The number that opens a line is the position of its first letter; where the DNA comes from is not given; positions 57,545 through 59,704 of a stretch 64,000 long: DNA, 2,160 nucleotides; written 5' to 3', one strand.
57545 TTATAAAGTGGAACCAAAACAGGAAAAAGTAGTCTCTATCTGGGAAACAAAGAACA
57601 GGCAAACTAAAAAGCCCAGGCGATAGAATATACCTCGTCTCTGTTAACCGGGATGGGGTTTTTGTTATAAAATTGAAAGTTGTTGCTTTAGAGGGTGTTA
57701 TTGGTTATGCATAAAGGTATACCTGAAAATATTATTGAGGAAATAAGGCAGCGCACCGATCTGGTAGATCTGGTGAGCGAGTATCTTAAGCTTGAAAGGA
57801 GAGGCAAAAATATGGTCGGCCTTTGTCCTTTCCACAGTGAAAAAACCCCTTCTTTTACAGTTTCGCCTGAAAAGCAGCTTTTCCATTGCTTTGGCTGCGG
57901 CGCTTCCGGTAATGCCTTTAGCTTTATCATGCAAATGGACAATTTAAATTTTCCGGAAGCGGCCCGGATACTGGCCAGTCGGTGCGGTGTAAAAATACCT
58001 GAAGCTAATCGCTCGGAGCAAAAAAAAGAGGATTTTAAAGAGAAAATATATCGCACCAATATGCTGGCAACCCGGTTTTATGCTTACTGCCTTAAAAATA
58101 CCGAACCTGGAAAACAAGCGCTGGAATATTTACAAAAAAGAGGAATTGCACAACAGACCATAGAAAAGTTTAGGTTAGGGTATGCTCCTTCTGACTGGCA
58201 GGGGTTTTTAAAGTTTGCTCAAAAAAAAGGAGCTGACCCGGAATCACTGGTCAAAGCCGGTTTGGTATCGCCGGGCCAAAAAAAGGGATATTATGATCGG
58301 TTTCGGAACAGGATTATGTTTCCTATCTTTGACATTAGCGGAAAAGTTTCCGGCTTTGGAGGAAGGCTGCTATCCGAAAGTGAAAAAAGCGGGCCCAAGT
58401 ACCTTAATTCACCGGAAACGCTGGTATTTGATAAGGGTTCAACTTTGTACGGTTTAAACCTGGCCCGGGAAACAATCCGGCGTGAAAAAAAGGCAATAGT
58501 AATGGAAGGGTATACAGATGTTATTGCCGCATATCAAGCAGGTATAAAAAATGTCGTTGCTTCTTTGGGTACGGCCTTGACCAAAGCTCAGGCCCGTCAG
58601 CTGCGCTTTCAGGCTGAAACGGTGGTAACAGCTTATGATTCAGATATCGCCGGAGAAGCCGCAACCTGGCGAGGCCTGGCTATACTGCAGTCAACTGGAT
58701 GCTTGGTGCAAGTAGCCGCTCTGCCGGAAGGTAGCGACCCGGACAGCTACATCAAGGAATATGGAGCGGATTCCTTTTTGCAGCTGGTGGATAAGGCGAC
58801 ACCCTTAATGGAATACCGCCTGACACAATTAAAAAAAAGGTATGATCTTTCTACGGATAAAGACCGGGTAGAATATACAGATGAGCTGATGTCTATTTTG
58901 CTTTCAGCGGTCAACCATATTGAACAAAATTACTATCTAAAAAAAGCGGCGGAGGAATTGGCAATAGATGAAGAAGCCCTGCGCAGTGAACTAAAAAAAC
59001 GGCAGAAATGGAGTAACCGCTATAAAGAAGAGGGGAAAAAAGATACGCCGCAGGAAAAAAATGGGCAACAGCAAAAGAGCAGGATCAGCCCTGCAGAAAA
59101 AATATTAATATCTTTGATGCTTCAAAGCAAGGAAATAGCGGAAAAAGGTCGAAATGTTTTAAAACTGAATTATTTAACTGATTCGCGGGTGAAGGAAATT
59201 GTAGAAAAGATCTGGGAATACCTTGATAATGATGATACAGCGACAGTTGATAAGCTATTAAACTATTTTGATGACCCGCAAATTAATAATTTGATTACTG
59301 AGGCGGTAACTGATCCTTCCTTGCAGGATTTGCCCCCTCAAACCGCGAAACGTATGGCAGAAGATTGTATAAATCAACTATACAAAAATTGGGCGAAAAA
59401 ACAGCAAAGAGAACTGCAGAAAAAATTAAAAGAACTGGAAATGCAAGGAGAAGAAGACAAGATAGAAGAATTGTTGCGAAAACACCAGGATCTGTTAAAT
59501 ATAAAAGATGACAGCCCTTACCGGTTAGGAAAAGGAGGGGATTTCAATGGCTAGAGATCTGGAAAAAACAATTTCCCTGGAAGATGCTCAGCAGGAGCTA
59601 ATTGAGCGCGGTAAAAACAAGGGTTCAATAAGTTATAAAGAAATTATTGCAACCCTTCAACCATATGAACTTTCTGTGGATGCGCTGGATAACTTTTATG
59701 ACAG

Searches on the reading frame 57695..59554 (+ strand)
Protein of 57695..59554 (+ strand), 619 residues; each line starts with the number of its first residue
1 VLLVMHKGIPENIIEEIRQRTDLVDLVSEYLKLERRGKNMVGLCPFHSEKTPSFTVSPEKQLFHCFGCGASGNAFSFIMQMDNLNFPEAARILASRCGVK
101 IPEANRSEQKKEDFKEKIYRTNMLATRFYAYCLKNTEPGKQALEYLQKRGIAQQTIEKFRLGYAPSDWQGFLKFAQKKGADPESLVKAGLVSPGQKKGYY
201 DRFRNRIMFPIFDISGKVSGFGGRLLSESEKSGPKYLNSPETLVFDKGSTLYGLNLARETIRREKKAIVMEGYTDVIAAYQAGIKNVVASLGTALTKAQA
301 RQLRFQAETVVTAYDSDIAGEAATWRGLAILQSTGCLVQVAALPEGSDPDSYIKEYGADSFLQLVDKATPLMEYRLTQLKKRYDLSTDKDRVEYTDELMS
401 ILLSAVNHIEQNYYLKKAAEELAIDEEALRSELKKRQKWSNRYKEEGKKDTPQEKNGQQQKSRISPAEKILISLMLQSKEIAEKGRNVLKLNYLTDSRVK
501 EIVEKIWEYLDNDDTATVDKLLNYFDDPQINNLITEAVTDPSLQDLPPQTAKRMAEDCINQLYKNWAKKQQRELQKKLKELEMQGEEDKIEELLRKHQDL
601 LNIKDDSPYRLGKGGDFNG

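Call 48: search_protein_families(library=pfam, proteins=[window:57695-59554:+], max_evalue=0.000001)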
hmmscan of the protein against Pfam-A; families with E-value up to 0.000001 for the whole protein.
window:57695-59554:+ (619 aa): 6 families
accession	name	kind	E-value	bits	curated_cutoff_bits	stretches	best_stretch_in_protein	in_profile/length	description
PF08275.17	DNAG_N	-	5e-43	146.7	26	1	135-257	7-127/128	DNA primase catalytic core, N-terminal domain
PF01807.25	Zn_ribbon_DnaG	-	3.4e-38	129.8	24.9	1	10-104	2-96/98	CHC2 zinc finger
PF13155.12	Toprim_2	-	1e-22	80.7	22.1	1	268-353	1-88/88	Toprim-like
PF13662.12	Toprim_4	-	2.7e-18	66.4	25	1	266-341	2-84/85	Toprim domain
PF01751.28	Toprim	-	1.1e-12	48.3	23.1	1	267-334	2-87/96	Toprim domain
PF10410.14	DnaB_bind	-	1.2e-10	41.9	20.6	1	372-427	1-56/56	DnaB-helicase binding domain of primase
